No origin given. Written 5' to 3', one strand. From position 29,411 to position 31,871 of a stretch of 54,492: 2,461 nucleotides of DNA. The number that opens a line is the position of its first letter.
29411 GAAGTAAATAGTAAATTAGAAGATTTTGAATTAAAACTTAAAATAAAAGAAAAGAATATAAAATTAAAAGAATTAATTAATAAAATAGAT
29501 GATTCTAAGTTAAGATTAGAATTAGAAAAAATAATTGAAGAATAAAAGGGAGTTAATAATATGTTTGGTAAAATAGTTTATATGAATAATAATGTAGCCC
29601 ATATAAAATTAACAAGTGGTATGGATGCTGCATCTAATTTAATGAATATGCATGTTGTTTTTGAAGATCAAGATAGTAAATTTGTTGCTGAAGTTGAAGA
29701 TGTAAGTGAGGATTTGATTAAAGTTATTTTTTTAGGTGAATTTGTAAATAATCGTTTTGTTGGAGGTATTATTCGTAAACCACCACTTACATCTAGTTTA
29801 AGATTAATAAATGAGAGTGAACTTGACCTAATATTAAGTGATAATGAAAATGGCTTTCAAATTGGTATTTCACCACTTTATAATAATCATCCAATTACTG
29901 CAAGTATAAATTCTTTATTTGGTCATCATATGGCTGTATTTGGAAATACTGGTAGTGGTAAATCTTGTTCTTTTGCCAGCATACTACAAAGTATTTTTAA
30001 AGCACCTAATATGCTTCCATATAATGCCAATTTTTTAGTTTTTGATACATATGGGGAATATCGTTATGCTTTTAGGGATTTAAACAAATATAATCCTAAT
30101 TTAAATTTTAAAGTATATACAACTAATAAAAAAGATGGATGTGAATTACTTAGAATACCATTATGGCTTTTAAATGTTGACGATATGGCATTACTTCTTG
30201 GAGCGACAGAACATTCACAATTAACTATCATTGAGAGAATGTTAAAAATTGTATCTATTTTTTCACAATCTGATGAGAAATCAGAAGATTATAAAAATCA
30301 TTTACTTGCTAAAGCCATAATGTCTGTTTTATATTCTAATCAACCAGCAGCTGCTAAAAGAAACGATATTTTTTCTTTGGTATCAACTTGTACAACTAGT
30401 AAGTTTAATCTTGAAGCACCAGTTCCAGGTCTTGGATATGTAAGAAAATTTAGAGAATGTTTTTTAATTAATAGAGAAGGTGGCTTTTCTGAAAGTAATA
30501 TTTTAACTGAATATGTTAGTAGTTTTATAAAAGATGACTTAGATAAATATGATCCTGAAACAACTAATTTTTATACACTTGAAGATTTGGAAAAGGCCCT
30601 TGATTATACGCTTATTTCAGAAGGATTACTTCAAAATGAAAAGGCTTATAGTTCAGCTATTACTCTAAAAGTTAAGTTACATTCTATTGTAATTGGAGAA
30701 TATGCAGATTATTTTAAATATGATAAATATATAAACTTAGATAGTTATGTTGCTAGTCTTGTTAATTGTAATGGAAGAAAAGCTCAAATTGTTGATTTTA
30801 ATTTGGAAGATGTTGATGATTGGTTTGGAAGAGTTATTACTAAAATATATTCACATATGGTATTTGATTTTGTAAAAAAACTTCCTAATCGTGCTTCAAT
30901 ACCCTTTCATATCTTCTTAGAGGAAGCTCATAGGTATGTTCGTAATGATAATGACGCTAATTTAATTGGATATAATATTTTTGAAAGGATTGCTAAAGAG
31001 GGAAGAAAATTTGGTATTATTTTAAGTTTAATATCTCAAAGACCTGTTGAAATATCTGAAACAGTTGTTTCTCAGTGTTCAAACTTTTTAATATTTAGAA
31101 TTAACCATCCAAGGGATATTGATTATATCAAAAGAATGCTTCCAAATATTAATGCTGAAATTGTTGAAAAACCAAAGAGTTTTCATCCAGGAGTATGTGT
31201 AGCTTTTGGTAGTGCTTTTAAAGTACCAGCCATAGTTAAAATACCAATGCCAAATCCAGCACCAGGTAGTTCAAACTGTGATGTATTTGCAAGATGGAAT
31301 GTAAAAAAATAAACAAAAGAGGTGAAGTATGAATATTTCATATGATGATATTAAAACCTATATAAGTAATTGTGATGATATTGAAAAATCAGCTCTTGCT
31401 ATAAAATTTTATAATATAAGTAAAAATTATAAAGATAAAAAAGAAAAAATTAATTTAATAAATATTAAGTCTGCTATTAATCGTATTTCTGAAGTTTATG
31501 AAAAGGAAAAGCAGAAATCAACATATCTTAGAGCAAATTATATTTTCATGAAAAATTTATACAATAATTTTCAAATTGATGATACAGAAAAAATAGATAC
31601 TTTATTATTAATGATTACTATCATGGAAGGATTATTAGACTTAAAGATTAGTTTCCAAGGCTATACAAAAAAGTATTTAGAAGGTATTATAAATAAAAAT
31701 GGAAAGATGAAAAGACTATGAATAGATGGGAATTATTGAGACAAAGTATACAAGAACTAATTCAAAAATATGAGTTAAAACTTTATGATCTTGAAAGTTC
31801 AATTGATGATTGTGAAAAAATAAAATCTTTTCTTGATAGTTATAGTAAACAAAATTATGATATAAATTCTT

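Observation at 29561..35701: Five-gene HerA-like ATPase operon wedged between ylxM and ffh: candidate undescribed defence/conflict system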

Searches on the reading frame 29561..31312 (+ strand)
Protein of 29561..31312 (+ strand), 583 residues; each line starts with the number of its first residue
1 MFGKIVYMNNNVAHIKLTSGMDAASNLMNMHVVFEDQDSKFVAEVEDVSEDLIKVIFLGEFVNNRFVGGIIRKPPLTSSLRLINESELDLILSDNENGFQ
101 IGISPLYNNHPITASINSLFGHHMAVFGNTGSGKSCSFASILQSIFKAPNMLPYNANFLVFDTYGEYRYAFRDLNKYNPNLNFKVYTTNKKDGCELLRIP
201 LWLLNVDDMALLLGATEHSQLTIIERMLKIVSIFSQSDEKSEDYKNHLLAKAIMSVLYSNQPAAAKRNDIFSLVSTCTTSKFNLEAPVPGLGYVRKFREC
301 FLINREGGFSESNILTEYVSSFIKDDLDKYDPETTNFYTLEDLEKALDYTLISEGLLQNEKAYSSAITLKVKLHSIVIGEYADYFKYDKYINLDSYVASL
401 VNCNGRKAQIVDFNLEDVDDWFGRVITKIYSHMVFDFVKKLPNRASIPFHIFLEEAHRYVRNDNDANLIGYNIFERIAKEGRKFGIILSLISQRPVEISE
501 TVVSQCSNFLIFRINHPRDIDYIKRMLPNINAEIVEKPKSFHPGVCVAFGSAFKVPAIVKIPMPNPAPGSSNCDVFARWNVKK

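Call 3: search_protein_families(library=pfam, proteins=[window:29561-31312:+], max_evalue=0.1)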
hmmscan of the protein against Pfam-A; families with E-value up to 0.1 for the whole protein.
window:29561-31312:+ (583 aa): 3 families
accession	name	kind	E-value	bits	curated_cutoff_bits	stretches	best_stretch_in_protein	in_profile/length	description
PF01935.23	DUF87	-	1.4e-20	74.8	23.2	1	108-263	10-151/220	Helicase HerA, central domain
PF01580.24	FtsK_SpoIIIE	-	0.00075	19.4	24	1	108-146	27-64/221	FtsK/SpoIIIE family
PF10412.15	TrwB_AAD_bind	-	0.035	13.4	20.5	1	122-173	16-61/387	Type IV secretion-system coupling protein DNA-binding domain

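Call 4: search_protein_families(library=padloc, proteins=[window:29561-31312:+], max_evalue=0.1)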
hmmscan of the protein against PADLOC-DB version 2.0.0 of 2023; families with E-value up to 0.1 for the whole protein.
window:29561-31312:+ (583 aa): 15 families
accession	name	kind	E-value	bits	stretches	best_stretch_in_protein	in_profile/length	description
PDLC04102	HerA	-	2.4e-108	361.2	1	47-581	84-639/654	-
PDLC04105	HerA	-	5.7e-66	221.3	2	388-582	358-556/576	-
PDLC04106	HerA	-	1.2e-63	213.7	1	95-581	149-648/667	-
PDLC04098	HerA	-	1.7e-60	203.3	2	338-578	416-665/686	-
PDLC02185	HerA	-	1.1e-49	167.7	2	444-582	442-582/585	-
PDLC04097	HerA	-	1.5e-49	167.2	1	51-563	89-594/618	-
PDLC04100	HerA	-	1.6e-47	160.5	2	444-581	436-574/580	-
PDLC02188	HerA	-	4.7e-46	155.8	2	445-580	425-561/578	-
PDLC04104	HerA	-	5.5e-35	118.8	1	381-582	153-357/379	-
PDLC04103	HerA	-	1.5e-34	117.4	2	427-579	420-574/579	-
PDLC04101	HerA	-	4.2e-14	50.1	1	94-213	141-252/400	-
PDLC04140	mad8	-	1.8e-11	42.1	1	121-529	27-267/314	mads_8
PDLC01055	HerA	-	1.6e-10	38.5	2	67-170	102-202/532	Type III coevolved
PDLC04107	HerA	-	1.7e-10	38.4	1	97-212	145-256/306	-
PDLC04099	HerA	-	2.1e-08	31.7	1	45-168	81-211/214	-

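Call 5: search_protein_families(library=ncbifam, proteins=[window:29561-31312:+], max_evalue=0.1)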
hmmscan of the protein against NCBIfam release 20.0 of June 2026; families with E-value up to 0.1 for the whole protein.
window:29561-31312:+ (583 aa): 9 families
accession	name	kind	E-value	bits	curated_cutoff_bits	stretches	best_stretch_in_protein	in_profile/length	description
NF042944.1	HerA_antiphage_2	equivalog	3.8e-48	164.6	850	2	444-580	424-561/576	anti-phage-associated helicase HerA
NF042943.1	HerA_antiphage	equivalog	3.1e-45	154.8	800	2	444-579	430-566/566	anti-phage-associated helicase HerA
NF040937.1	HerA_Thermprot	equivalog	3.1e-31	108.3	800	2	408-580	307-480/487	DNA double-strand break repair helicase HerA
NF040819.1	helicase_HerA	equivalog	1.7e-26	92.9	970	2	445-562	400-515/561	DNA double-strand break repair helicase HerA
NF053655.1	CedD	equivalog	1.4e-15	57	600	2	428-527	398-492/527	DNA-translocating ATPase CedD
NF033849.1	ser_rich_anae_1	subfamily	5.9e-13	47.1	650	1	422-524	993-1100/1163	serine-rich protein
NF045971.1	conju_CD1110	equivalog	0.00052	18.4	325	0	408-524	588-702/752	VirB4-like conjugal transfer ATPase, CD1110 family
NF041214.1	plasmid_TraB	equivalog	0.0039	15.7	800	0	444-522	342-417/639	plasmid transfer protein TraB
TIGR03924.1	T7SS_EccC_a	equivalog_domain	0.015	14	509.15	0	120-162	449-489/673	type VII secretion protein EccCa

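Call 9: find_related_loci(query=window:29561-31312:+, collection=genome_contigs, flank=10000)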
Query window:29561-31312:+ (583 aa) in genome_contigs; peptide patterns used: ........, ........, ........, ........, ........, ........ (x = any residue, [..] = any of these).
123 stretches matched a pattern; 80 encode a relative of the query (tblastn E <= 1e-3); 79 distinct loci.
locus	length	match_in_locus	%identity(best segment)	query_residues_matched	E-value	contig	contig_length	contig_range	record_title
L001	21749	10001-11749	87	1-583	0e+0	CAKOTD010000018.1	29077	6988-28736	MAG: uncultured Bacilli bacterium isolate REFINED_METABAT215_TOP10_CONTIGS_1500_ASSEMBLY_K77_MERGED__Hadza_MoBio_hadza-A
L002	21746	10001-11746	65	1-579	0e+0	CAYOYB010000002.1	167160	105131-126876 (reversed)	MAG TPA_asm: uncultured Muribaculaceae bacterium isolate SRP199465_co1_408 genome assembly, contig: NODE_69_length_16716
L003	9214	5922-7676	62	1-583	0e+0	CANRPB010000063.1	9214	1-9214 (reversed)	MAG: uncultured Bacilli bacterium isolate Lapin-018__bin91 genome assembly, contig: Lapin-018__NODE_7620_length_9214_cov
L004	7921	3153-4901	64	1-581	0e+0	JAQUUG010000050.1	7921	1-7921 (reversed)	MAG: Bacilli bacterium isolate STD2_138 NODE_37424_length_7921_cov_3.350269_Sandtown_D2, whole genome shotgun sequence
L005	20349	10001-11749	62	1-581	0e+0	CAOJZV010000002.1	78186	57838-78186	MAG TPA_asm: uncultured Firmicutes bacterium isolate SRR17684644_bin.21_metawrap_v1.3_MAG genome assembly, contig: NODE.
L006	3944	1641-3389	61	1-581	0e+0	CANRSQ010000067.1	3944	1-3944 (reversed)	MAG TPA_asm: uncultured Tenericutes bacterium isolate SRR15730529_bin.1_metawrap_v1.3_MAG genome assembly, contig: NODE.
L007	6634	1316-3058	62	1-579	0e+0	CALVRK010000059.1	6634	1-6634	MAG: uncultured Bacilli bacterium isolate BRZ_RP__bin37 genome assembly, contig: BRZ_RP__NODE_21805_length_6634_cov_4.90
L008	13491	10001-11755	61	1-583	0e+0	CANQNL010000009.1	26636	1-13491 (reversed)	MAG: uncultured Bacilli bacterium isolate Lapin-012__bin34 genome assembly, contig: Lapin-012__NODE_2688_length_26636_co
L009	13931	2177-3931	62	1-583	0e+0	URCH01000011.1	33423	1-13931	uncultured Tenericutes bacterium isolate UMGS872 genome assembly, contig: NODE_177_length_33423_cov_5.00336, whole genom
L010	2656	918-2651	61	1-576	0e+0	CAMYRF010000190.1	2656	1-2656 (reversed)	MAG TPA_asm: uncultured Tenericutes bacterium isolate SRR19390406_bin.13_metawrap_v1.3_MAG genome assembly, contig: NODE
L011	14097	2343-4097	62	1-583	0e+0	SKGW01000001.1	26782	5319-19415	MAG: Bacilli bacterium isolate CSBr16_174 CSBr16-1069, whole genome shotgun sequence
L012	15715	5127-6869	61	1-579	0e+0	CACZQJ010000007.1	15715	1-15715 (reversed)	MAG: uncultured Erysipelotrichaceae bacterium isolate RUG12855 genome assembly, contig: RUG12855_asm_7, whole genome sho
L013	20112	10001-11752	63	1-581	0e+0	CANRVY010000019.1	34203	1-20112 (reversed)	MAG TPA_asm: uncultured Tenericutes bacterium isolate SRR15730544_bin.10_metawrap_v1.3_MAG genome assembly, contig: NODE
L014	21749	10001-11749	61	1-581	0e+0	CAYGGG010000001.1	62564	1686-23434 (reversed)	MAG TPA_asm: uncultured Muribaculaceae bacterium isolate ERP113451_co2_311 genome assembly, contig: NODE_168_length_6256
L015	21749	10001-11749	60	1-579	0e+0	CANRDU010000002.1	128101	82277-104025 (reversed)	MAG: uncultured Bacilli bacterium isolate Lapin-026__bin120 genome assembly, contig: Lapin-026__NODE_105_length_128101_c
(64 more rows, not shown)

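Call 29: search_protein_families(library=phrogs, proteins=[window:29561-31312:+], max_evalue=0.1)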
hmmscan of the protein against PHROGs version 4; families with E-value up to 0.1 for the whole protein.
window:29561-31312:+ (583 aa): 4 families
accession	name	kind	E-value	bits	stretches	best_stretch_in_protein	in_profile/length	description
phrog_7035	-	unknown function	3.9e-64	218.4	2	429-581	472-627/969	-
phrog_2666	-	head and packaging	1.2e-19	71.5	2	449-533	423-503/555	terminase large subunit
phrog_3551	-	moron, auxiliary metabolic gene and host takeover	0.0038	16.3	1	79-147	398-462/758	FtsK/SpoIIIE-like protein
phrog_1358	-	moron, auxiliary metabolic gene and host takeover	0.022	13.3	0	97-159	581-639/1382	FtsK/SpoIIIE-like protein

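Call 32: search_solved_structures(query=window:29561-31312:+, max_evalue=0.001)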
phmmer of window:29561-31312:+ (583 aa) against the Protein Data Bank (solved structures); distinct sequences matched with E-value up to 0.001: 9.
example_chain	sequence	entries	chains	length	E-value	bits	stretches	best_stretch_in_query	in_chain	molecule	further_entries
9c1m_M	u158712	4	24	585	2.3e-42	148.9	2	428-580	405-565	ATP-binding protein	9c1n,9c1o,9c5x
8xau_A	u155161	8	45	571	5e-35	124.6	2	397-579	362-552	ATP-binding protein | HerA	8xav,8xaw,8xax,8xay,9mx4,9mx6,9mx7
8ziq_M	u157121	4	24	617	5.8e-35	124.4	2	424-580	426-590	HerA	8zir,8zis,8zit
8wiv_A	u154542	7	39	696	6.4e-31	111.1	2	421-580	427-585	Helicase HerA central domain-containing protein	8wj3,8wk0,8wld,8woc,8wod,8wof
8yho_A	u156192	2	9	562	2.3e-29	106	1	70-561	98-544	DUF87 domain-containing protein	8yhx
8j4u_M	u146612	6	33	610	2.5e-29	105.8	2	438-579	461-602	Nucleoside triphosphate hydrolase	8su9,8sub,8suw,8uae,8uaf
4d2i_A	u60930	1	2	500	4.1e-28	101.8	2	388-580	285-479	HERA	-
9x1l_A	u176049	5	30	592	3.7e-20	75.6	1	446-562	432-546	DNA helicase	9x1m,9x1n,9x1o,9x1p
8wet_A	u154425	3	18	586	1.1e-08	37.7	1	431-526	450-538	TdpA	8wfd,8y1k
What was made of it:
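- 29561..31312 (+): g1: resident HerA-family ATPase with HAS-barrel-like N-terminus, Walker A at 29942-29965 and Walker B at 30908-30931. It is not part of the inserted cassette. Family calls: Pfam DUF87 1.4e-20 (call 3); PADLOC HerA 2.4e-108 (call 4); PDB HerA chains (call 32).
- On HerA family ATPase (g1): PDB HerA chains (call 32).
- Checked: Solved HerA structures, down to 2e-42 (call 32).
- g1 scores best against PADLOC HerA models (call 4) and against solved anti-phage HerA chains (call 32).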

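Call 108: find_encoding_contigs(protein=window:29561-31312:+, flank=8000, max_places=10)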
Protein window:29561-31312:+ (583 aa): 22 contigs read that carry it; 10 places shown.
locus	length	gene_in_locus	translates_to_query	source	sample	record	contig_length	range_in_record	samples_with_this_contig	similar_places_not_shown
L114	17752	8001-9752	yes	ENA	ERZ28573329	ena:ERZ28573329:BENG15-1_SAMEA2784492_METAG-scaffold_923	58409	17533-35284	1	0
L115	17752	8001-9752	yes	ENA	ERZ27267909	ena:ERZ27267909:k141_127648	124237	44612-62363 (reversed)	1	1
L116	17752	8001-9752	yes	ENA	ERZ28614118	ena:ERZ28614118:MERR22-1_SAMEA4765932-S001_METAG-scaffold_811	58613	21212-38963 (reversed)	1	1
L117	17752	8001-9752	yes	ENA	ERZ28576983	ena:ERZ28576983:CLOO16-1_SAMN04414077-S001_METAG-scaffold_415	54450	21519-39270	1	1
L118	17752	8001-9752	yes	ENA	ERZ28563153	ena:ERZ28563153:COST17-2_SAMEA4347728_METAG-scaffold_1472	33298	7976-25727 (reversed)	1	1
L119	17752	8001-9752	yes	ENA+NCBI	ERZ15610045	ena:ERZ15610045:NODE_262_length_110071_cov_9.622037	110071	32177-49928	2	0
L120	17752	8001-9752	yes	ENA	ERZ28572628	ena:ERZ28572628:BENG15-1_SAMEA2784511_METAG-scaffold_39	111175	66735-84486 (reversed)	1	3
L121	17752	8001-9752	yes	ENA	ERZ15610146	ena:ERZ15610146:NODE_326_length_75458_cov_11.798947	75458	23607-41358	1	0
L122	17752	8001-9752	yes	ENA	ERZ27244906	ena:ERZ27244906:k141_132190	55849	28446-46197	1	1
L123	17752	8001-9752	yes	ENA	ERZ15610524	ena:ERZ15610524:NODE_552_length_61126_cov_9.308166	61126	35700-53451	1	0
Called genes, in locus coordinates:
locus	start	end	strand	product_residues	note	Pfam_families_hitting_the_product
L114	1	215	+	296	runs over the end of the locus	PF01745:IPT, PF01715:IPPT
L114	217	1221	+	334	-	PF01244:Peptidase_M19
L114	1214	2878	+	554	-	PF02698:DUF218, PF00144:Beta-lactamase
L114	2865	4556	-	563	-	PF00753:Lactamase_B, PF23023:Anti-Pycsar_Apyc1 (weak), PF12706:Lactamase_B_2, PF22505:RNase_J_b_CASP, PF07521:RMMBL, PF17770:RNase_J_C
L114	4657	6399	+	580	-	-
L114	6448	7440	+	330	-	PF02881:SRP54_N, PF25199:nSTAND_NTPase5 (faint), PF00448:SRP54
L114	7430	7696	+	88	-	-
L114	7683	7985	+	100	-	PF04297:UPF0122, PF05043:Mga (weak)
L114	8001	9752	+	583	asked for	PF01935:DUF87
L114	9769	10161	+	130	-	-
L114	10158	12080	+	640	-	-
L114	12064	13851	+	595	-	-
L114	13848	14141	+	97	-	-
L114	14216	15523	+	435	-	PF02881:SRP54_N, PF00448:SRP54, PF02978:SRP_SPB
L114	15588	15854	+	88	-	-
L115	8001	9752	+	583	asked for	PF01935:DUF87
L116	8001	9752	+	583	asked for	PF01935:DUF87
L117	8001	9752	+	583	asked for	PF01935:DUF87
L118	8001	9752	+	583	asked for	PF01935:DUF87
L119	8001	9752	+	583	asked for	PF01935:DUF87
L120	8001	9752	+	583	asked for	PF01935:DUF87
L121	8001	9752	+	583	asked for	PF01935:DUF87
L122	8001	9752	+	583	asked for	PF01935:DUF87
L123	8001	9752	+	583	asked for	PF01935:DUF87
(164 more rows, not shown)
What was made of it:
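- On Accessory or 'defence-like' gene behaviour (cassette g2-g5): Against: the cassette appears fixed within this species (call 108).
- The cassette appears fixed within the species (call 108).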

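Call 117: list_cluster_members(proteins=[L097:7276-7737:+, L097:7737-9896:+, L097:9896-11722:+, L097:11719-12012:+, window:29561-31312:+])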
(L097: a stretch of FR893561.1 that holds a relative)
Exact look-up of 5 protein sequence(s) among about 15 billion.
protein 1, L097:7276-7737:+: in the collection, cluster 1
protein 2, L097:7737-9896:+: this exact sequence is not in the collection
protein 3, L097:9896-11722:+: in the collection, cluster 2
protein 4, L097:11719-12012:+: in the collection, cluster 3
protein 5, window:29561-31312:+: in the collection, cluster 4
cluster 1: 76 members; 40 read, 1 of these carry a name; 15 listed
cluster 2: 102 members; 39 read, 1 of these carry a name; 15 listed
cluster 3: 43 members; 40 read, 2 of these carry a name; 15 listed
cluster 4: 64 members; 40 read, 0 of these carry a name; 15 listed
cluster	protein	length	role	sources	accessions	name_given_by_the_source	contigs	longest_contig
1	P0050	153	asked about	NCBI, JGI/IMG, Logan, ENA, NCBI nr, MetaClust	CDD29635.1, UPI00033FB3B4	unknown [Clostridium sp. CAG:433] | status=active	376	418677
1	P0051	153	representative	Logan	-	-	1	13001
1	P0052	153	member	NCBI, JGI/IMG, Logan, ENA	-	-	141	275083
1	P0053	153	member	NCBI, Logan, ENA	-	-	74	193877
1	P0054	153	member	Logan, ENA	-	-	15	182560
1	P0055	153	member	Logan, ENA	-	-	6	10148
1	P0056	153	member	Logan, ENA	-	-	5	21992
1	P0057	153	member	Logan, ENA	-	-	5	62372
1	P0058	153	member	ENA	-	-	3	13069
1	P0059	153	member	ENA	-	-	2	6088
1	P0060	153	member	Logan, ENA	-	-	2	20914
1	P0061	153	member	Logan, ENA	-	-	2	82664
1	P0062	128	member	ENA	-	-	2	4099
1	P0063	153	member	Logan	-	-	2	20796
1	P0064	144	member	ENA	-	-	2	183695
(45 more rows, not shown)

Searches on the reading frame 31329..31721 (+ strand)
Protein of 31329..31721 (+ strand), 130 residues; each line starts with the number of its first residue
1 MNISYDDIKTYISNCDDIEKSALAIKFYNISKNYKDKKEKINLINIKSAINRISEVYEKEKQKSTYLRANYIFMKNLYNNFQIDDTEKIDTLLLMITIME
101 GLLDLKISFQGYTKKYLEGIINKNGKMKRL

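Call 3: search_protein_families(library=pfam, proteins=[window:31329-31721:+], max_evalue=0.1)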
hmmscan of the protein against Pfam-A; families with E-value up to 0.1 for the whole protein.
window:31329-31721:+ (130 aa): 0 families

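Call 4: search_protein_families(library=padloc, proteins=[window:31329-31721:+], max_evalue=0.1)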
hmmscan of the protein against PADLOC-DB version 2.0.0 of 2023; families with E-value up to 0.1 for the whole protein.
window:31329-31721:+ (130 aa): 0 families

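Call 5: search_protein_families(library=ncbifam, proteins=[window:31329-31721:+], max_evalue=0.1)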
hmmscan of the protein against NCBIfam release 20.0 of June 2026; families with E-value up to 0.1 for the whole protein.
window:31329-31721:+ (130 aa): 0 families

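Call 29: search_protein_families(library=phrogs, proteins=[window:31329-31721:+], max_evalue=0.1)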
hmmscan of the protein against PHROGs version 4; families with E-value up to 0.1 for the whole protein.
window:31329-31721:+ (130 aa): 0 families
